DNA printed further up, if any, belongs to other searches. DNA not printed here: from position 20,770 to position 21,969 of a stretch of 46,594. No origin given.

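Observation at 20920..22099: All-alpha CxxC protein translationally coupled to a TRASH/YHS metal-binding mini-protein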

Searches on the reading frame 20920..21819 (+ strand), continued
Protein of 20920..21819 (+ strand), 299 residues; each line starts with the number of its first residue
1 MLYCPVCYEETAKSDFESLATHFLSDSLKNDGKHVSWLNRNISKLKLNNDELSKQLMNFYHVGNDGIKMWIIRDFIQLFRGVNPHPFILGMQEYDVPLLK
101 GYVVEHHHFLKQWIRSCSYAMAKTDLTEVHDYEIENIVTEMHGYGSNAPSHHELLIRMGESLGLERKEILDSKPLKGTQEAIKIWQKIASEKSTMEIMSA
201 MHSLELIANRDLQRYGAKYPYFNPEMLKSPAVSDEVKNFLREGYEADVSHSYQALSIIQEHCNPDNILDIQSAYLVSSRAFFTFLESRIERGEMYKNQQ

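Call 15: find_encoding_contigs(protein=P0116, flank=5000, max_places=2)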
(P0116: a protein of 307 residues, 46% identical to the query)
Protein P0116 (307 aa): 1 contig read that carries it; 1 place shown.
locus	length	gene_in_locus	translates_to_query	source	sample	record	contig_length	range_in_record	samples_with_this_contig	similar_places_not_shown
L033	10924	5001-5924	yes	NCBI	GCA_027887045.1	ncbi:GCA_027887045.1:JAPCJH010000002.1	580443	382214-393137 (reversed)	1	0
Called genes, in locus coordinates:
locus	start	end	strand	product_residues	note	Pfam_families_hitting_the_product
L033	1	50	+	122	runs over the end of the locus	PF08818:DUF1801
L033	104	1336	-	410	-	-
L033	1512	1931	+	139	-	PF03992:ABM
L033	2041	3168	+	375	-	PF02073:Peptidase_M29 (weak), PF26233:NicX (weak)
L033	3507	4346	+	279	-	PF00106:adh_short, PF01370:Epimerase, PF08659:KR (weak), PF13561:adh_short_C2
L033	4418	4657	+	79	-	-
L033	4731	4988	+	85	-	-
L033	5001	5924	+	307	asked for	PF16293:zf-C2H2_9, PF03070:TENA_THI-4, PF14518:Haem_oxygenas_2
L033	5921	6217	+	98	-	PF11494:Ta0938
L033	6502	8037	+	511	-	PF06609:TRI12, PF07690:MFS_1, PF00083:Sugar_tr, PF07690:MFS_1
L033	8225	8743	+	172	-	-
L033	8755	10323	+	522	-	PF00174:Oxidored_molyb, PF03404:Mo-co_dimer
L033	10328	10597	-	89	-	PF26119:DUF8036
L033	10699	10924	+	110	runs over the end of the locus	-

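Call 16: find_encoding_contigs(protein=P0161, flank=5000, max_places=2)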
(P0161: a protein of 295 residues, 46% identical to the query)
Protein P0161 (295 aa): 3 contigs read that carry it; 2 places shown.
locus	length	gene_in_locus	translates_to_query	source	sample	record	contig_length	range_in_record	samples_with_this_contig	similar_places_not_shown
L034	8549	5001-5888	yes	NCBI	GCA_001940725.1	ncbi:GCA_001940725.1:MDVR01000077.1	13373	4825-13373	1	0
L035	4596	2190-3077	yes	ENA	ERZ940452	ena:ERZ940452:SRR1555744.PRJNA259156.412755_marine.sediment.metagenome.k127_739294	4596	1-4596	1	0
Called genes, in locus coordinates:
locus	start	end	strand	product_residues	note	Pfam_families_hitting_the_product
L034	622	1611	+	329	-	PF00106:adh_short, PF08659:KR, PF13561:adh_short_C2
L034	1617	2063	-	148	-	PF02657:SufE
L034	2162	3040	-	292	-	PF00581:Rhodanese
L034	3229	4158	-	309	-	PF01040:UbiA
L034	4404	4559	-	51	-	-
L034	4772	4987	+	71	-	-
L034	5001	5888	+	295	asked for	PF16293:zf-C2H2_9, PF03070:TENA_THI-4, PF14518:Haem_oxygenas_2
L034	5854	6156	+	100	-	PF11494:Ta0938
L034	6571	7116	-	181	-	PF00025:Arf, PF00071:Ras, PF04670:Gtr1_RagA (weak), PF08477:Roc, PF00009:GTP_EFTU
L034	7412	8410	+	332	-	PF05598:DUF772, PF01609:DDE_Tnp_1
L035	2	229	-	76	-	?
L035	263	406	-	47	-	-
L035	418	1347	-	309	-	PF01040:UbiA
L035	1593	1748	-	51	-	-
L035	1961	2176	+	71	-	-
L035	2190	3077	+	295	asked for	PF16293:zf-C2H2_9, PF03070:TENA_THI-4, PF14518:Haem_oxygenas_2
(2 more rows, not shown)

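Call 18: search_solved_structures(query=A1, max_evalue=10, show_alignments=5)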
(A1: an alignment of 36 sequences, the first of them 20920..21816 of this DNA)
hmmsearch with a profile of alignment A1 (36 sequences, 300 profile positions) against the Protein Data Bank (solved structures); distinct sequences matched with E-value up to 10: 10.
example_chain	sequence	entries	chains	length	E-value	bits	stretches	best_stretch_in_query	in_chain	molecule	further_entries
4lqx_A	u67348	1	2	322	9.5e-131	438.7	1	1-298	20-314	TENA/THI-4 domain-containing protein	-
1rcw_A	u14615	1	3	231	2.8e-07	33.3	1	93-279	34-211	CT610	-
8va9_A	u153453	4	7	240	4.7e-07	32.5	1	93-275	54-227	4-aminobenzoate synthase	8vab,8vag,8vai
9pj4_A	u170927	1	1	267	1.2e-05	27.9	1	127-286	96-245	4-aminobenzoate synthase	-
3hlx_A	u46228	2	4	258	0.0019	20.7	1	85-202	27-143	Pyrroloquinoline-quinone synthase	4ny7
3hnh_A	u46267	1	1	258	0.0019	20.7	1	85-202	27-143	Pyrroloquinoline-quinone synthase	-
3hml_A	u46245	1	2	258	0.002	20.6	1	85-202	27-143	Pyrroloquinoline-quinone synthase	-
3dde_A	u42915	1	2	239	0.0021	20.5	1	149-275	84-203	TENA/THI-4 protein, Domain of Unknown Function with a Heme Oxygenase-like Fold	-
1otv_A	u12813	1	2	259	0.0022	20.5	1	85-202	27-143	Coenzyme PQQ synthesis protein C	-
1otw_A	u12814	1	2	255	0.0022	20.4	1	85-202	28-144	Coenzyme PQQ synthesis protein C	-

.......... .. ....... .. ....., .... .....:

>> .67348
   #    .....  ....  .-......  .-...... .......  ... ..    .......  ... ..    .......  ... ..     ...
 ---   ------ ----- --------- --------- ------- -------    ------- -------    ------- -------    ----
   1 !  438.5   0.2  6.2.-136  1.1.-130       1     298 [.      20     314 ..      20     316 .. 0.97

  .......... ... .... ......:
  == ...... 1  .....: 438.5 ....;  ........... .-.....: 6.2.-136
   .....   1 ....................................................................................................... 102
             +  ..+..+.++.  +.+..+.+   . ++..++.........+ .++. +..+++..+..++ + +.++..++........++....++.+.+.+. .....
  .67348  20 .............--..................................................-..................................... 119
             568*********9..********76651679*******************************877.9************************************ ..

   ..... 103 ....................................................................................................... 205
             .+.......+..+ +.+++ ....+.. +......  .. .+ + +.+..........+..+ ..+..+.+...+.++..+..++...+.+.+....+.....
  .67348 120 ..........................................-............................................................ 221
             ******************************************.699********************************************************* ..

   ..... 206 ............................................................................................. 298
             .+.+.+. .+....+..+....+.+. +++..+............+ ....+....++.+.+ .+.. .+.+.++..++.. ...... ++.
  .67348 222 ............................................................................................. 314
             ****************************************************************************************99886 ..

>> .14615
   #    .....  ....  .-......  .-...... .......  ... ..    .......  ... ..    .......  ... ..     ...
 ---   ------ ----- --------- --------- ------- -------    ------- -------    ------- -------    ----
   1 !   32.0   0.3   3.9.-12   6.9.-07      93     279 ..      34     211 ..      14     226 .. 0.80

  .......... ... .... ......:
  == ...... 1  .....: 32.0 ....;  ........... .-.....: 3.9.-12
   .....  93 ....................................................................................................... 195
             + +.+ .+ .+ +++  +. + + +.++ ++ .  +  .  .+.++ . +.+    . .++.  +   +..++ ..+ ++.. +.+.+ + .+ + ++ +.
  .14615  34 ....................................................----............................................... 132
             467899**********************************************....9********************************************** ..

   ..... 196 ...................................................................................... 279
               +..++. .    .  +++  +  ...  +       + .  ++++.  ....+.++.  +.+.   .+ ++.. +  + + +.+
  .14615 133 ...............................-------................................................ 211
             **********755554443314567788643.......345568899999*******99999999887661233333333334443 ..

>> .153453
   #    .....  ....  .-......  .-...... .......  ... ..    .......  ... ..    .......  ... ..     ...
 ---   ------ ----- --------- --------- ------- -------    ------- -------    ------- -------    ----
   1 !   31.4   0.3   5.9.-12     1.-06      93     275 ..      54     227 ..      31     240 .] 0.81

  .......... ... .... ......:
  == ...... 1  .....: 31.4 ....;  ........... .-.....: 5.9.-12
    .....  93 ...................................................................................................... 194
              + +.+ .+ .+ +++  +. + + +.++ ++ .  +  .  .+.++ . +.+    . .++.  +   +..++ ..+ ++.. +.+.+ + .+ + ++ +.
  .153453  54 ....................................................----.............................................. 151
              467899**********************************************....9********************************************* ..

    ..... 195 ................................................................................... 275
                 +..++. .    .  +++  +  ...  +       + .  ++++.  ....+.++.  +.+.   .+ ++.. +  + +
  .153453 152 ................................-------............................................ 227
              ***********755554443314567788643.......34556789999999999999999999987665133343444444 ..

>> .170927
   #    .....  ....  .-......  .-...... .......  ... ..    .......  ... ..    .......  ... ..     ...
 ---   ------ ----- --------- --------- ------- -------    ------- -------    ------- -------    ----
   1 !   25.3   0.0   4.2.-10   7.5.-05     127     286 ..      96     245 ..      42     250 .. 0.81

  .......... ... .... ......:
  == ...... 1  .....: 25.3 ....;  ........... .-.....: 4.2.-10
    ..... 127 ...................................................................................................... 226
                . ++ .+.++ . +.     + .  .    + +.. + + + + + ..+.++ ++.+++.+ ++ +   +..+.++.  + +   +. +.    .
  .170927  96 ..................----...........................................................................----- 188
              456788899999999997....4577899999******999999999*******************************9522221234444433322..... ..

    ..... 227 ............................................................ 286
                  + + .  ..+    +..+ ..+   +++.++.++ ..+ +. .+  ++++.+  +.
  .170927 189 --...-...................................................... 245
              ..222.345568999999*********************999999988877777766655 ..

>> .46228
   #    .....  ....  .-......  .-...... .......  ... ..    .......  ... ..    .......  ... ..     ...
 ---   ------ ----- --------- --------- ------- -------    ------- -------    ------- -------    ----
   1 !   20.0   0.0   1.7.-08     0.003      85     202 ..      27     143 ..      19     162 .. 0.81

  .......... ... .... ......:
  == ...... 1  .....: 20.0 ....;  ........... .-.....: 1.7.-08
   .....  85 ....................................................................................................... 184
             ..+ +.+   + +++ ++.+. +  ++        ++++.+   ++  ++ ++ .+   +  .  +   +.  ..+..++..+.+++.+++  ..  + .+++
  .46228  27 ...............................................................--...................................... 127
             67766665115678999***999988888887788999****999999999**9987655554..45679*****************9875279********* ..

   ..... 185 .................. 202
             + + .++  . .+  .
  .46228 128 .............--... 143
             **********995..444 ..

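Call 19: find_encoding_contigs(protein=P0130, flank=6000, max_places=2)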
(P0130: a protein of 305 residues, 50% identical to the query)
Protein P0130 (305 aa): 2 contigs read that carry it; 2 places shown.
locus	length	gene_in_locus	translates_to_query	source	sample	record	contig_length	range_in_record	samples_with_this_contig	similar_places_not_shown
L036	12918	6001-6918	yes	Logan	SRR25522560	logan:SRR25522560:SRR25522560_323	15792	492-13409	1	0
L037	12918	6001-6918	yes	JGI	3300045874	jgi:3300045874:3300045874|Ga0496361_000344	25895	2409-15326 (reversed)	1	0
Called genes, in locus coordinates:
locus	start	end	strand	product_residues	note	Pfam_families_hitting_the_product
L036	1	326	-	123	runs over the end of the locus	-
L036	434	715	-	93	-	PF03477:ATP-cone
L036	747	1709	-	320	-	PF01435:Peptidase_M48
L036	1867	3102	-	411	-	-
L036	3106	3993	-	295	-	-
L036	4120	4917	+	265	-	PF00753:Lactamase_B, PF23023:Anti-Pycsar_Apyc1, PF19583:ODP (faint), PF12706:Lactamase_B_2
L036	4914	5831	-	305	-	PF00491:Arginase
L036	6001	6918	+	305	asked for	PF16293:zf-C2H2_9, PF03070:TENA_THI-4, PF14518:Haem_oxygenas_2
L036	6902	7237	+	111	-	PF11494:Ta0938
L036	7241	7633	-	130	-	PF00582:Usp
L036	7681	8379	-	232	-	PF04967:HTH_10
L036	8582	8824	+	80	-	-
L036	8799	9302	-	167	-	-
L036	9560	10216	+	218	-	PF06157:DUF973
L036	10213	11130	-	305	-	PF02775:TPP_enzyme_C, PF12367:PFO_beta_C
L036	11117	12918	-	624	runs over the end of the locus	PF01558:POR, PF01855:POR_N, PF02780:Transketolase_C, PF17147:PFOR_II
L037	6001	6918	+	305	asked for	PF16293:zf-C2H2_9, PF03070:TENA_THI-4, PF14518:Haem_oxygenas_2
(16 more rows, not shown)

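Call 20: find_encoding_contigs(protein=P0168, flank=6000, max_places=1)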
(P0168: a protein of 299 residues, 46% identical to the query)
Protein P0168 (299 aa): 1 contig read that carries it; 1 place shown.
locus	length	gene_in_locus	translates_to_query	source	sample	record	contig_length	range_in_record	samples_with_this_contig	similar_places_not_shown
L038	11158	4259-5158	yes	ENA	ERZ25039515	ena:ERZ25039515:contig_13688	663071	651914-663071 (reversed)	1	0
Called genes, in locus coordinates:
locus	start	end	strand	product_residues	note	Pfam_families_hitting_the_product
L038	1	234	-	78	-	?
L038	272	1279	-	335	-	PF10009:DUF2252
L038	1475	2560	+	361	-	PF00211:Guanylate_cyc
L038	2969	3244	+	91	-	-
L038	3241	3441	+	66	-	-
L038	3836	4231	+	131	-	-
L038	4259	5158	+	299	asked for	PF16293:zf-C2H2_9, PF03070:TENA_THI-4, PF14518:Haem_oxygenas_2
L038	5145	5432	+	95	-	PF11494:Ta0938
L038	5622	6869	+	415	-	PF07690:MFS_1, PF00083:Sugar_tr (faint)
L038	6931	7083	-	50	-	PF03459:TOBE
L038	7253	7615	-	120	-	PF00190:Cupin_1 (faint), PF02311:AraC_binding, PF07883:Cupin_2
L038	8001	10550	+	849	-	PF00690:Cation_ATPase_N, PF00122:E1-E2_ATPase, PF00702:Hydrolase, PF13246:Cation_ATPase, PF00689:Cation_ATPase_C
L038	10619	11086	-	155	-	-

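Call 21: find_encoding_contigs(protein=P0132, flank=6000, max_places=1)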
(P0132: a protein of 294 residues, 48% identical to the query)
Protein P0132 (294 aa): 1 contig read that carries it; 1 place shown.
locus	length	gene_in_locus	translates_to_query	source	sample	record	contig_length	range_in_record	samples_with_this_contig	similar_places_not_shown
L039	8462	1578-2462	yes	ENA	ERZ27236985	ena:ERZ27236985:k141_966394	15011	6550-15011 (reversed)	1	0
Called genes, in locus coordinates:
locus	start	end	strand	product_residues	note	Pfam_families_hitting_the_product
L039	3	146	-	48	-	?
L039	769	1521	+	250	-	PF02353:CMAS (weak), PF13489:Methyltransf_23, PF05175:MTS, PF06325:PrmA (faint), PF13847:Methyltransf_31, PF08241:Methyltransf_11, PF08242:Methyltransf_12, PF13649:Methyltransf_25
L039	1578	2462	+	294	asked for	PF16293:zf-C2H2_9, PF03070:TENA_THI-4, PF14518:Haem_oxygenas_2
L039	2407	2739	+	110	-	PF11494:Ta0938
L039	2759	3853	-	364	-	PF01571:GCV_T, PF08669:GCV_T_C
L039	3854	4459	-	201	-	PF01174:SNO, PF07685:GATase_3 (weak)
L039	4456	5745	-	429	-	PF00464:SHMT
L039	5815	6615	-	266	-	PF02086:MethyltransfD12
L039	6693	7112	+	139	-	PF08818:DUF1801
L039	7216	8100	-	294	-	PF02567:PhzC-PhzF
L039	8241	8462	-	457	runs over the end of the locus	PF02127:Peptidase_M18, PF05343:Peptidase_M42 (faint)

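Call 44: predict_structure(alignment_id=A1)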
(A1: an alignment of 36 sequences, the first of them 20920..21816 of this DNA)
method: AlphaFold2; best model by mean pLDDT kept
length: 299 residues; sequences in the alignment: 36
mean_pLDDT: 94.1   pTM: 0.92
mean pLDDT of the five models: 94.1, 93.7, 93.7, 92.8, 92.8
residues with pLDDT >= 90: 257; 70-90: 39; 50-70: 3; < 50: 0
segments of 3 or more residues with pLDDT < 50: none
pLDDT, mean of each block of 10 residues (from residue 1): 89 90 90 91 93 96 94 96 96 97 98 98 97 94 81 97 98 98 98 98 95 94 95 96 82 96 95 97 98 88
secondary structure, 60 per line:
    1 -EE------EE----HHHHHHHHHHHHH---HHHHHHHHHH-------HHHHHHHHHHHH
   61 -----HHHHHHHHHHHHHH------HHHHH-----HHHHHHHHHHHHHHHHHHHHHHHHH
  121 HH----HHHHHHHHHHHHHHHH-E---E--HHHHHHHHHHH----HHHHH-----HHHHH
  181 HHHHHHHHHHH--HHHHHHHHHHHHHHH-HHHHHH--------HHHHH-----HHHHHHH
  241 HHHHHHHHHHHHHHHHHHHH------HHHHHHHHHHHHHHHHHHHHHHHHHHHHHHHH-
elements in order: H16-28 H32-41 H49-60 H66-79 H86-90 H96-122 H127-142 H151-161 H166-170 H176-191 H194-208 H210-215 H224-228 H234-260 H267-298

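Call 47: fold_search(model_id=the predicted structure, library=pdb)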
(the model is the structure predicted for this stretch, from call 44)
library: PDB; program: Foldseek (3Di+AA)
matches with E <= 10: 594; with E <= 0.001: 53
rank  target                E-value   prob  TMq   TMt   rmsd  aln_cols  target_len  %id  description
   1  4lqx_A                7.8e-23  1.00  0.90  0.89   2.5       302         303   46  Crystal structure of a TENA/THI-4 domain-containing protein (SSO2700) from Sulfolobus solfataricus P2 at 2.34 A resolu (released 2013-09-04)
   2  4lqx_B                9.8e-23  1.00  0.92  0.89   2.3       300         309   46  Crystal structure of a TENA/THI-4 domain-containing protein (SSO2700) from Sulfolobus solfataricus P2 at 2.34 A resolu (released 2013-09-04)
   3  8va9_A                1.5e-07  1.00  0.56  0.76   5.1       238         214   20  Crystal structure of FeII/MnII CtCADD from Chlamydia trachomatis (released 2024-11-06)
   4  8vag_A                5.1e-07  1.00  0.58  0.78   4.1       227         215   18  Crystal structure of MnII/MnII CtCADD from Chlamydia trachomatis (released 2024-11-06)
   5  1rcw_A                1.5e-06  1.00  0.57  0.77   4.7       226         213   18  Crystal structure of CT610 from Chlamydia trachomatis (released 2004-05-04)
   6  3hlx_A                1.8e-06  1.00  0.58  0.67   4.5       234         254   15  Crystal Structure of PqqC Active Site Mutant Y175F in Complex with PQQ (released 2010-05-12)
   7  1rcw_B                2.0e-06  1.00  0.57  0.77   4.7       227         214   18  Crystal structure of CT610 from Chlamydia trachomatis (released 2004-05-04)
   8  1otw_A                2.2e-06  1.00  0.58  0.67   4.5       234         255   15  Crystal structure of PqqC in complex with PQQ and a putative H2O2 (released 2004-05-11)
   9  1otw_B                9.4e-06  1.00  0.56  0.65   3.8       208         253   15  Crystal structure of PqqC in complex with PQQ and a putative H2O2 (released 2004-05-11)
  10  1otv_A                1.0e-05  1.00  0.53  0.62   5.1       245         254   15  PqqC, Pyrroloquinolinquinone Synthase C (released 2004-05-11)
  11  3hml_A                1.9e-05  1.00  0.52  0.64   5.6       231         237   18  Crystal Structure of PqqC Active Site Mutant H154S in Complex with PQQ (released 2010-05-12)
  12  3hnh                  3.2e-05  1.00  0.54  0.66   5.1       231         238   15  Crystal Structure of PqqC Active Site Mutant Y175S,R179S in complex with a reaction intermediate (released 2010-05-12)
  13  3dde_A                3.5e-05  1.00  0.53  0.67   7.4       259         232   14  Crystal structure of a domain of unknown function with a heme oxygenase-like fold (sden_3740) from shewanella denitrif (released 2008-06-24)
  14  3hml_B                5.4e-05  1.00  0.55  0.67   4.1       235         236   16  Crystal Structure of PqqC Active Site Mutant H154S in Complex with PQQ (released 2010-05-12)
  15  5vrc_B                5.7e-05  1.00  0.49  0.63   5.5       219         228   14  Crystal structure for Methylobacterium extorquens PqqC (truncation of natural CD fusion) (released 2018-05-16)
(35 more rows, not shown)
